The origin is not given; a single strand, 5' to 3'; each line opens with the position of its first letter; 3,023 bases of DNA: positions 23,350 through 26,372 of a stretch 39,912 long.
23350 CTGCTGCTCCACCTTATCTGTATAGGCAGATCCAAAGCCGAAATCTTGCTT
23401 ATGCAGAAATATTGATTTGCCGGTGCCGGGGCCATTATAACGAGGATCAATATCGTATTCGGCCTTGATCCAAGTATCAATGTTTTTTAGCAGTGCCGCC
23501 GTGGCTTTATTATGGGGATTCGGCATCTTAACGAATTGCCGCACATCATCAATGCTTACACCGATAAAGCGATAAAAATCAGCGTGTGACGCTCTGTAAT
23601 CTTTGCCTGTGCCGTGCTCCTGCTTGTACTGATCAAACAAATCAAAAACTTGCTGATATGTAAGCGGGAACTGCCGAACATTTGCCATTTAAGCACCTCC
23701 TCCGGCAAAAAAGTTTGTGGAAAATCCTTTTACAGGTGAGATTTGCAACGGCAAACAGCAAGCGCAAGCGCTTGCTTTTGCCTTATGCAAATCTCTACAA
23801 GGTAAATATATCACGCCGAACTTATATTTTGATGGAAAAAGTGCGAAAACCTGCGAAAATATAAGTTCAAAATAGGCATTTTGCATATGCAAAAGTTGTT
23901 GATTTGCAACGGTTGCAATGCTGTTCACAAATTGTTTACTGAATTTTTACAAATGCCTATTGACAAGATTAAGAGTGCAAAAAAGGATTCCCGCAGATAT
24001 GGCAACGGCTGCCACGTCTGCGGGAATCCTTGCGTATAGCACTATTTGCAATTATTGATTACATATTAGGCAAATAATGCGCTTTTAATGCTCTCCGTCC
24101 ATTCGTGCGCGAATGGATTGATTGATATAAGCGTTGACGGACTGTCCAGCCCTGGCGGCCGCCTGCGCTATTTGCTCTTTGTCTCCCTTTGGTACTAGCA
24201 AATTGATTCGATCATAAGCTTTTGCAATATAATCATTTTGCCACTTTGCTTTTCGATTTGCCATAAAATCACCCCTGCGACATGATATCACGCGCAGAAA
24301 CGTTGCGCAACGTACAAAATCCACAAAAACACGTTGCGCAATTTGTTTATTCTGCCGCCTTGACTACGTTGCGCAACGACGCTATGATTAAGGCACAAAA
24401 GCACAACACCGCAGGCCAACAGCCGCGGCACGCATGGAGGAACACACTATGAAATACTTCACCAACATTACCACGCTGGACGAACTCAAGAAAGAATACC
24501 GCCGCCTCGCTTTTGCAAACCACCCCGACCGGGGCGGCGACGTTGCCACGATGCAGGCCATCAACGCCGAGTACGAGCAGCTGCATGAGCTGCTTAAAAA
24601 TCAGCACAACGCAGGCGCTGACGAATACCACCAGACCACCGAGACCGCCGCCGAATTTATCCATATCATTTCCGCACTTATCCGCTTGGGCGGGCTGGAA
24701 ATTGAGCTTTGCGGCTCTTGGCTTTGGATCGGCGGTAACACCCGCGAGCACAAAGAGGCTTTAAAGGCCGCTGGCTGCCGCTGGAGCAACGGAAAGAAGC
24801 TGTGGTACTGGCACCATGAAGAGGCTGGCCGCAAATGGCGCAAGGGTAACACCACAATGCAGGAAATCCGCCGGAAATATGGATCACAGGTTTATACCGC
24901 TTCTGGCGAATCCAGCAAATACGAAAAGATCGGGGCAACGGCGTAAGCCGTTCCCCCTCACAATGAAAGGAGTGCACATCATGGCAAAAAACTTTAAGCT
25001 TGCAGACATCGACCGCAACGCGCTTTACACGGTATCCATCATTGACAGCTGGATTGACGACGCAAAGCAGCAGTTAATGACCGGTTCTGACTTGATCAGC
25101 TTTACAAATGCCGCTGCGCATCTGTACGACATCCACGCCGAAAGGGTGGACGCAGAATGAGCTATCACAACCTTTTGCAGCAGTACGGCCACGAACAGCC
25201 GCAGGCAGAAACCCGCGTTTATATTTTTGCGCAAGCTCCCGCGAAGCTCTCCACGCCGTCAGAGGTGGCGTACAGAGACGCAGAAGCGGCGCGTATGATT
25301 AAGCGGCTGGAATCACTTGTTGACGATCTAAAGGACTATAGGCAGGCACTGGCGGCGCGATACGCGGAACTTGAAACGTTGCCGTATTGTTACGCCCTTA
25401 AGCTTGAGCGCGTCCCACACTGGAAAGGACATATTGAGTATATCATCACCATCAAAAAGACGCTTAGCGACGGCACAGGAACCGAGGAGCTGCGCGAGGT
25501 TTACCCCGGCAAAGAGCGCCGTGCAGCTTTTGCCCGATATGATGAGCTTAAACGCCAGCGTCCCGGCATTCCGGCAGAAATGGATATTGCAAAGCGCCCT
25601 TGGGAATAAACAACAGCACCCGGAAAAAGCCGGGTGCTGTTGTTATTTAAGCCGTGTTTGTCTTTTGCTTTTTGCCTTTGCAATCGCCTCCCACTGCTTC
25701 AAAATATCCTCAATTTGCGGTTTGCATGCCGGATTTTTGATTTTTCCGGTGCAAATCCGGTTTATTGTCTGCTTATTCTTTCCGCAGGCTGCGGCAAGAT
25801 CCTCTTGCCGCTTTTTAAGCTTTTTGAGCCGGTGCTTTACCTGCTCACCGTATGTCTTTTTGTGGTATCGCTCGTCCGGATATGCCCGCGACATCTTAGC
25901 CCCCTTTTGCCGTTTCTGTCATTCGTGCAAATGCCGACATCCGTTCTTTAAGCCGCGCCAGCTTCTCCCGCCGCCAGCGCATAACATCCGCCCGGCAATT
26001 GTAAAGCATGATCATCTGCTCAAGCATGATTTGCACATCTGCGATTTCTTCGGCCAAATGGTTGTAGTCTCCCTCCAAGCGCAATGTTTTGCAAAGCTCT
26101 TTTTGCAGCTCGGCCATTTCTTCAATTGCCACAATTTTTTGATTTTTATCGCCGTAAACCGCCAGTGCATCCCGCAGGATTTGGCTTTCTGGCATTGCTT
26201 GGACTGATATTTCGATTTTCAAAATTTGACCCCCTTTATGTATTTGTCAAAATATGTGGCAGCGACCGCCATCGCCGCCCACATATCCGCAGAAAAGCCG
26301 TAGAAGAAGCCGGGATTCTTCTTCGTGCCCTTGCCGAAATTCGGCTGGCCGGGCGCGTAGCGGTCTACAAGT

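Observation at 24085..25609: Self-contained RHH-controlled operon encoding a phage J-domain protein plus two unknowns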

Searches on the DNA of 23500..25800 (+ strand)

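Call 12: search_dna_similar(query=window:23900-25700:+, collection=phages, mode=distant)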
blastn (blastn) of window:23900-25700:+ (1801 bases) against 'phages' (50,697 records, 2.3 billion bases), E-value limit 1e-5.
No match.
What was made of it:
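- Tried and rejected: DNA-level search of the cassette against GenBank phages: no match (call 12).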

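Call 75: search_rna_families(source=window, start=23500, end=25800, threshold=evalue, max_evalue=1)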
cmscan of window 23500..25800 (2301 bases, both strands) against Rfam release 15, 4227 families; matches with E-value up to 1: 6.
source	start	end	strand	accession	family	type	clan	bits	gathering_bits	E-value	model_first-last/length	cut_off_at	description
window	25610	25741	-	RF01408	sraL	Gene; sRNA;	-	25.4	39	0.005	1-142/142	no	sraL Hfq binding RNA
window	25709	25769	+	RF00245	mir-19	Gene; miRNA;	CL00110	24.3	50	0.12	1-79/79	no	mir-19 microRNA precursor family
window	25604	25706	+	RF02351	psRNA14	Gene; sRNA;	-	23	60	0.75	1-84/84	no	Proteobacteria sRNA psRNA14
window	25587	25648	+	RF02063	STnc350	Gene; sRNA;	-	21.3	60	0.72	1-68/68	no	Salmonella enterica sRNA STnc350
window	25508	25646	+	RF01408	sraL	Gene; sRNA;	-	18.9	39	0.23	1-142/142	no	sraL Hfq binding RNA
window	23971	24046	+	RF04196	MIR5638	Gene; miRNA;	-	13.7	500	0.52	101-363/464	no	MIR5638 microRNA precursor family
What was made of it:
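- Tried and rejected: Rfam on the region: only sub-threshold hits driven by the terminators (call 75).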

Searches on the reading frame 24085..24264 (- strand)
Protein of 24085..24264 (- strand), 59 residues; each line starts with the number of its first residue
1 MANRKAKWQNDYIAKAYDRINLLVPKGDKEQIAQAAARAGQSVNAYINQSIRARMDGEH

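Call 10: search_protein_families(library=pfam, proteins=[window:24085-24264:-], max_evalue=0.1)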
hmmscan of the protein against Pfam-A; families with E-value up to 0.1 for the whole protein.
window:24085-24264:- (59 aa): 5 families
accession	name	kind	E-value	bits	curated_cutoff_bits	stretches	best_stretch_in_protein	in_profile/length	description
PF05534.18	HicB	-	0.0015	18.9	21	1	20-50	20-50/51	HicB family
PF21983.2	NikA-like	-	0.0056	17.2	27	1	19-50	6-37/72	Mobilization protein NikA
PF03869.20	Arc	-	0.0061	16.8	20.4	1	17-51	4-38/50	Arc-like DNA binding domain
PF07878.17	RHH_5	-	0.02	15.1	26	1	18-43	2-27/43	CopG-like RHH_1 or ribbon-helix-helix domain, RHH_5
PF08681.18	TacA1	-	0.051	14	21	1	19-53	1-35/80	Antitoxin TacA 1-like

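Call 11: search_protein_families(library=phrogs, proteins=[window:24085-24264:-], max_evalue=0.1)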
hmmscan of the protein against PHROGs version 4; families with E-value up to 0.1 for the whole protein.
window:24085-24264:- (59 aa): 11 families
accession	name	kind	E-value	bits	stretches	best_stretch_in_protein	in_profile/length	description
phrog_13890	-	unknown function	3.1e-22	79.3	1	1-58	1-58/73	-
phrog_1287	-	unknown function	2.6e-05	25.6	1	14-58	6-50/115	-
phrog_2685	-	other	0.00014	23.3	1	10-58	11-59/161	partition protein ATPase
phrog_582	-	transcription regulation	0.0054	18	1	10-53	50-93/105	Arc-like repressor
phrog_3178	-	transcription regulation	0.012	17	1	14-52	6-44/125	Arc-like DNA binding domain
phrog_10531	-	unknown function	0.013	17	1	15-54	4-43/89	-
phrog_228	-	transcription regulation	0.015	16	1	14-56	7-49/251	Arc-like repressor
phrog_795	-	other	0.027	15.8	1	14-52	14-52/116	partition protein ATPase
phrog_31631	-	unknown function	0.032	15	1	15-34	22-41/68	-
phrog_9151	-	moron, auxiliary metabolic gene and host takeover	0.067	14.5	1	21-57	75-111/119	HicB-like antitoxin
phrog_7906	-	transcription regulation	0.097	14.4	0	12-55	4-47/111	Arc-like transcriptional regulator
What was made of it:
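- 24085..24264 (-): 59-aa Arc/CopG-class ribbon-helix-helix repressor, transcribed on its own. Sub-threshold Pfam hits to HicB, NikA and Arc (calls 10, 11).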

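Call 42: search_protein_families(library=padloc, proteins=[window:24085-24264:-], max_evalue=1)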
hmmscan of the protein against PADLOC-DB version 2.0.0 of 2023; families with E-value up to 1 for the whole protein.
window:24085-24264:- (59 aa): 0 families

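Call 43: search_protein_families(library=ncbifam, proteins=[window:24085-24264:-], max_evalue=1)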
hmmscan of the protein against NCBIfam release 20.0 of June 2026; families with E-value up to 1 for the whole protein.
window:24085-24264:- (59 aa): 1 family
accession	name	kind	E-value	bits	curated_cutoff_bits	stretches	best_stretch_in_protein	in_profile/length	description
NF010451.0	PRK13877.1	equivalog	0.021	15.2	134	1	10-49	6-45/124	conjugal transfer transcriptional regulator TraJ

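Call 78: search_solved_structures(query=A4, max_evalue=10, show_alignments=2)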
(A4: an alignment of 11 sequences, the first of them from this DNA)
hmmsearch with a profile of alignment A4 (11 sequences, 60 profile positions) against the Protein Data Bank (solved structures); distinct sequences matched with E-value up to 10: 21.
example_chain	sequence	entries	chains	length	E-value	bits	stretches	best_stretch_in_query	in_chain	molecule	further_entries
1b28_A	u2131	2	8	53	0.003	21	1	17-58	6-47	PROTEIN (REGULATORY PROTEIN ARC) | ARC REPRESSOR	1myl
1y9b_A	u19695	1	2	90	0.0033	20.9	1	15-55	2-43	conserved hypothetical protein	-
1u9p_A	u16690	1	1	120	0.018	18.5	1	21-57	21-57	pArc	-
6ajm_C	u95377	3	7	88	0.034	17.6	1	18-52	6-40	DUF1778 domain-containing protein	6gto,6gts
6ajn_C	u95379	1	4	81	0.053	17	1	20-52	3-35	DUF1778 domain-containing protein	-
1baz_A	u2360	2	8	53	0.091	16.3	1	17-58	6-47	ARC REPRESSOR | PROTEIN (ARC FV10 REPRESSOR)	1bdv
7ak7_C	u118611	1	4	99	0.12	15.8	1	13-54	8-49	CopG family transcriptional regulator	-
5x3t_A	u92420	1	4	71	0.16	15.5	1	18-54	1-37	Antitoxin VapB26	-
1p94_A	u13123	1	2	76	0.18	15.3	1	21-55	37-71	plasmid partition protein ParG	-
1arq_A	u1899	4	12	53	0.19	15.2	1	17-58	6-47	ARC REPRESSOR | PROTEIN (GENE-REGULATING PROTEIN ARC) | PROTEIN (ARC REPRESSOR)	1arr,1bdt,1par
1myk_A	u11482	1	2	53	0.29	14.6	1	20-58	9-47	ARC REPRESSOR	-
9pio_G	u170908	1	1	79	0.32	14.5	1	16-58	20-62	Arc family DNA-binding protein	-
3qoq_A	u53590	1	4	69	0.43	14.1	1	8-40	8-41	Alginate and motility regulator Z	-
2l10_A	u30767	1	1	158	0.47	14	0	29-51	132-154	Talin-1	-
8d3l_E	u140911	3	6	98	0.96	13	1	31-54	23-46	CRISPR-associated endonuclease Cas2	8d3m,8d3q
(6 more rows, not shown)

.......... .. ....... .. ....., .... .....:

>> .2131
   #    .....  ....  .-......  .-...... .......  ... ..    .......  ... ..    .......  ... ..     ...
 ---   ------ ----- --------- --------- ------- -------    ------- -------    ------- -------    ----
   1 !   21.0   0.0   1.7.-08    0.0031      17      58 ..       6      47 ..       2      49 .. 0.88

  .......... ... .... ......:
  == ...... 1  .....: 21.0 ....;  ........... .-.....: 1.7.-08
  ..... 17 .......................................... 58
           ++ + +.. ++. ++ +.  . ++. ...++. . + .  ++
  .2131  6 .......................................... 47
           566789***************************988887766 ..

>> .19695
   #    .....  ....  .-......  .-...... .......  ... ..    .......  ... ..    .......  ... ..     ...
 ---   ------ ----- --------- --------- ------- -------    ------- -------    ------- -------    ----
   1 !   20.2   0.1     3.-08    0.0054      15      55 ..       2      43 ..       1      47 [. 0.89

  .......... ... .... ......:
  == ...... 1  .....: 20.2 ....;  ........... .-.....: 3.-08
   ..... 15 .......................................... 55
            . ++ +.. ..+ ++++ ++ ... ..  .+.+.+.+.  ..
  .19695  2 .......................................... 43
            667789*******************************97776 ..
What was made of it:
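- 24085..24264 (-): The family profile's best PDB hit is P22 Arc at E 0.003 (call 78).
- On Ribbon-helix-helix (Arc/MetJ/CopG) repressors: The profile of 11 homologues gives P22 Arc at E 0.003, followed by TacA, CopG, VapB26, ParG and omega (call 78).
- Closest known: P22 immI region. Same: Arc is the best solved match of this RHH (call 78).
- RHH: best solved match is P22 Arc (call 78). The closest solved relative of the RHH is Arc (call 78).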

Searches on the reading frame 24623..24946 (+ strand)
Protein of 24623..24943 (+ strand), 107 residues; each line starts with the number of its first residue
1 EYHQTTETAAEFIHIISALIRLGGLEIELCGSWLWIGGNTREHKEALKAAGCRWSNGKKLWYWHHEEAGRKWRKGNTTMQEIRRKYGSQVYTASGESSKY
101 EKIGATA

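Call 41: search_protein_families(library=pfam, proteins=[window:24623-24943:+], max_evalue=10)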
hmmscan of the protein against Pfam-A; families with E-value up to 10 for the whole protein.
seq(107 aa): 2 families
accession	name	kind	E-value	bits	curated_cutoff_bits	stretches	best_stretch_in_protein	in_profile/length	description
PF20708.2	DUF6822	-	0.06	13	30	1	71-90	109-128/288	Family of unknown function (DUF6822)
PF18974.5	DUF5710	-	0.1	12.8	26.5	1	43-65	10-32/44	Domain of unknown function (DUF5710)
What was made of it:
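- On DUF5710 (PF18974): The window C domain gives E 0.1, 12.8 bits versus 26.5 (call 41).
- The DUF5710 match of the window protein itself has E 0.1 (call 41).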

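Call 53: search_protein_representatives(protein=window:24626-24946:+)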
Query: 106 residues. Proteins with E-value up to 0.001 (for the whole library): 1943; up to 1e-10: 784; up to 1e-30: 5. The best 150 are listed.
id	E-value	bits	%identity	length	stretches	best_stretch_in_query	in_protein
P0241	1.8e-34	134.5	62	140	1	3-95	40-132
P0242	2.1e-33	131.0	60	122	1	6-104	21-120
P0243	5.8e-33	129.6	57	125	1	13-106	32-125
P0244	9.6e-33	128.9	60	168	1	3-93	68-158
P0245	2.7e-31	124.3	60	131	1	3-92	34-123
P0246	4.5e-30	120.3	58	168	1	3-91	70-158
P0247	6.2e-30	119.9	65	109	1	23-105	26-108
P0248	3.2e-27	111.1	52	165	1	3-101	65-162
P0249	3.2e-27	111.1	67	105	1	1-106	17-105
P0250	9.6e-27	109.6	52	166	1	3-94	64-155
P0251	2.9e-25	104.8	51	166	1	3-93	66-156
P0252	3.1e-25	104.7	54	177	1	4-92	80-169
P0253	3.1e-25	104.7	51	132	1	6-94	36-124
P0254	1.8e-24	102.3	62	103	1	25-95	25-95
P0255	1.9e-24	102.2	50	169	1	4-91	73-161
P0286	1.5e-20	89.6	46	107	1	6-94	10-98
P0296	1.2e-19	86.7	45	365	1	4-97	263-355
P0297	1.2e-19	86.7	50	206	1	11-92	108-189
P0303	4.1e-19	85.0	57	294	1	8-75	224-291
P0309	6.0e-19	84.5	46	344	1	6-90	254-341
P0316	1.1e-18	83.6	47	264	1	7-95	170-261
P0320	1.6e-18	83.1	44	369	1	3-102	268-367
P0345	1.0e-17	80.6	41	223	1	3-90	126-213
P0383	9.8e-17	77.4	41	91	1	8-89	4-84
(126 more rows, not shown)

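Call 55: search_protein_families(library=pfam, proteins=[P0296, P0303, P0309, P0316, P0320, P0345, P0297, P0242, P0286, P0383], max_evalue=0.01)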
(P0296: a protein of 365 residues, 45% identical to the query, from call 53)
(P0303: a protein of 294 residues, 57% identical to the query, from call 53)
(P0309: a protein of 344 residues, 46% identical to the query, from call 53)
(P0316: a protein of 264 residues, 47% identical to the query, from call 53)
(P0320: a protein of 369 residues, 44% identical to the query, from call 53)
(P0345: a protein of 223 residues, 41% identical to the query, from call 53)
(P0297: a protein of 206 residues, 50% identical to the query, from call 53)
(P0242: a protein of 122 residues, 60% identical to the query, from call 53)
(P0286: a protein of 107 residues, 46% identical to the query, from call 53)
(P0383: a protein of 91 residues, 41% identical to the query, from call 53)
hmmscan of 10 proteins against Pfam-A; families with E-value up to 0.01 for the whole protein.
P0296 (365 aa): 1 family
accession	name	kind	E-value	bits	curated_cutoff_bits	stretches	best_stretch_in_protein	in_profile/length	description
PF00226.36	DnaJ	-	1.7e-07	31.7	27.8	1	203-242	12-52/63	DnaJ domain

P0303 (294 aa): 3 families
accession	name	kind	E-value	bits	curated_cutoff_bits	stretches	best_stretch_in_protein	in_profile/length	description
PF00226.36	DnaJ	-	3.8e-05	24.1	27.8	1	155-189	13-51/63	DnaJ domain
PF22503.1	DUF6992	-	0.0015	19.2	27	0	206-266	52-107/122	Family of unknown function (DUF6992)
PF00034.26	Cytochrom_C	-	0.0033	19.1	21.3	1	160-218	5-68/90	Cytochrome c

P0309 (344 aa): 0 families

P0316 (264 aa): 0 families

P0320 (369 aa): 1 family
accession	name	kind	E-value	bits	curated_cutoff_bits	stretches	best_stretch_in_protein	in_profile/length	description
PF00226.36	DnaJ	-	1.2e-08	35.3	27.8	1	209-259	12-59/63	DnaJ domain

P0345 (223 aa): 1 family
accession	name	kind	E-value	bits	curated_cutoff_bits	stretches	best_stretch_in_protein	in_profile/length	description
PF00226.36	DnaJ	-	1.6e-05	25.4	27.8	1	70-103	12-49/63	DnaJ domain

P0297 (206 aa): 1 family
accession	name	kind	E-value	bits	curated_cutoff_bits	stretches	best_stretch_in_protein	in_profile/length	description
PF00226.36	DnaJ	-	2.3e-05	24.8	27.8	1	8-51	13-49/63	DnaJ domain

P0242 (122 aa): 0 families

P0286 (107 aa): 0 families

P0383 (91 aa): 0 families

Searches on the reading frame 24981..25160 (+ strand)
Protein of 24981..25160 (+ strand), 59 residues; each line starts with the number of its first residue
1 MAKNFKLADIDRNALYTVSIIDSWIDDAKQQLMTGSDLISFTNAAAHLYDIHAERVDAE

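Call 10: search_protein_families(library=pfam, proteins=[window:24981-25160:+], max_evalue=0.1)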
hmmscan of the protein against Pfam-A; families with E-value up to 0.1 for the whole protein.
window:24981-25160:+ (59 aa): 0 families

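Call 11: search_protein_families(library=phrogs, proteins=[window:24981-25160:+], max_evalue=0.1)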
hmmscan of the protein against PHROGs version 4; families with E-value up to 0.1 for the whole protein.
window:24981-25160:+ (59 aa): 0 families

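Call 41: search_protein_families(library=pfam, proteins=[window:24981-25160:+], max_evalue=10)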
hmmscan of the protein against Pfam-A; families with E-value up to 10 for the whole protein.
window:24981-25160:+ (59 aa): 1 family
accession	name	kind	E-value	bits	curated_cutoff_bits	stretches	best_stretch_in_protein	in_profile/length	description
PF06472.20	ABC_membrane_2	-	0.14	11.9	24.4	1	11-49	99-135/269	ABC transporter transmembrane region 2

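Call 42: search_protein_families(library=padloc, proteins=[window:24981-25160:+], max_evalue=1)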
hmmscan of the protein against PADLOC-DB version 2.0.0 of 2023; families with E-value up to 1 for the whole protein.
window:24981-25160:+ (59 aa): 0 families

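Call 43: search_protein_families(library=ncbifam, proteins=[window:24981-25160:+], max_evalue=1)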
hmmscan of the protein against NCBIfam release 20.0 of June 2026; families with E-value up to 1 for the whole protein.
window:24981-25160:+ (59 aa): 0 families

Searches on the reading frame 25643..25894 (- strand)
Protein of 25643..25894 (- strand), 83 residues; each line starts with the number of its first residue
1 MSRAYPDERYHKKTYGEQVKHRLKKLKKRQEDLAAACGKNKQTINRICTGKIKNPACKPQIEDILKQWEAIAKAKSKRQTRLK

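Call 10: search_protein_families(library=pfam, proteins=[window:25643-25894:-], max_evalue=0.1)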
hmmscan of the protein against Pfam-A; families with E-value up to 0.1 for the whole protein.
window:25643-25894:- (83 aa): 5 families
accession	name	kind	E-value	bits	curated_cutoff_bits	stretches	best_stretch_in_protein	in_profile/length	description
PF01381.28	HTH_3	-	4.2e-06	27.2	23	1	20-53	2-34/55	Helix-turn-helix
PF13560.12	HTH_31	-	0.0018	19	27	1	16-53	3-40/64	Helix-turn-helix domain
PF13443.12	HTH_26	-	0.011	16.4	22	1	21-55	4-38/63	Cro/C1-type HTH DNA-binding domain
PF06959.16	RecQ5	-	0.064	13.7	25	1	24-57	120-153/203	RecQ helicase protein-like 5 (RecQ5)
PF00435.27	Spectrin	-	0.07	14.1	29.9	0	19-82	36-103/105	Spectrin repeat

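Call 11: search_protein_families(library=phrogs, proteins=[window:25643-25894:-], max_evalue=0.1)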
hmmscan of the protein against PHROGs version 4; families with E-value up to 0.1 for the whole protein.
window:25643-25894:- (83 aa): 17 families
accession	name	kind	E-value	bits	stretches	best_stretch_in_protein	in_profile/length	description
phrog_8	-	transcription regulation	1.3e-06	29.1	1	16-63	78-120/346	transcriptional regulator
phrog_1337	-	DNA, RNA and nucleotide metabolism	5.3e-06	27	1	7-71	7-71/316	DNA binding protein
phrog_1468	-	transcription regulation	1.2e-05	25.8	1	12-66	5-59/67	transcriptional repressor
phrog_3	-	transcription regulation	0.00016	22.6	1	9-64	83-136/430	transcriptional repressor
phrog_9425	-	transcription regulation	0.00021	22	1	16-56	9-49/72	transcriptional repressor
phrog_6223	-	transcription regulation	0.0016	19.5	1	27-56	17-46/73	transcriptional repressor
phrog_2967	-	transcription regulation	0.0016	19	1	7-52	3-48/225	transcriptional regulator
phrog_1373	-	transcription regulation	0.0025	18.8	1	15-52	64-101/166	transcriptional regulator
phrog_4779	-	transcription regulation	0.0027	19.2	1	16-78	4-66/98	transcriptional regulator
phrog_6288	-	unknown function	0.0027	18.4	1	9-55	24-70/322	-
phrog_2328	-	transcription regulation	0.0069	17.2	1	8-71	8-66/128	transcriptional repressor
phrog_296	-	integration and excision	0.011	15.4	1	11-73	224-288/626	DNA transposition protein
phrog_34341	-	transcription regulation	0.027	15.7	1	14-54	71-111/122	transcriptional regulator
phrog_25947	-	other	0.047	15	1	19-48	28-57/79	hol-like chemotaxis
phrog_2339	-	DNA, RNA and nucleotide metabolism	0.061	14.3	1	13-53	24-64/98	HTH DNA binding protein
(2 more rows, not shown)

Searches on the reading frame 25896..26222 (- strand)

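Call 10: search_protein_families(library=pfam, proteins=[window:25896-26222:-], max_evalue=0.1)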
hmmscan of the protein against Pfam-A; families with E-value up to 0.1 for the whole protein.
window:25896-26222:- (108 aa): 0 families

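Call 11: search_protein_families(library=phrogs, proteins=[window:25896-26222:-], max_evalue=0.1)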
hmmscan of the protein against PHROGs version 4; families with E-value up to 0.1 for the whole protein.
window:25896-26222:- (108 aa): 4 families
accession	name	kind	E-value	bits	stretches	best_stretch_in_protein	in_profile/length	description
phrog_2245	-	other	2.7e-26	93.7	1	1-97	110-207/218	nucleoside triphosphate pyrophosphohydrolase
phrog_4856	-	other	0.013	16.2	1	32-93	94-165/195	nucleoside triphosphate pyrophosphohydrolase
phrog_27363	-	unknown function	0.026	15.2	1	12-86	107-178/221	-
phrog_5164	-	unknown function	0.066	14.4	1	34-97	18-81/91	-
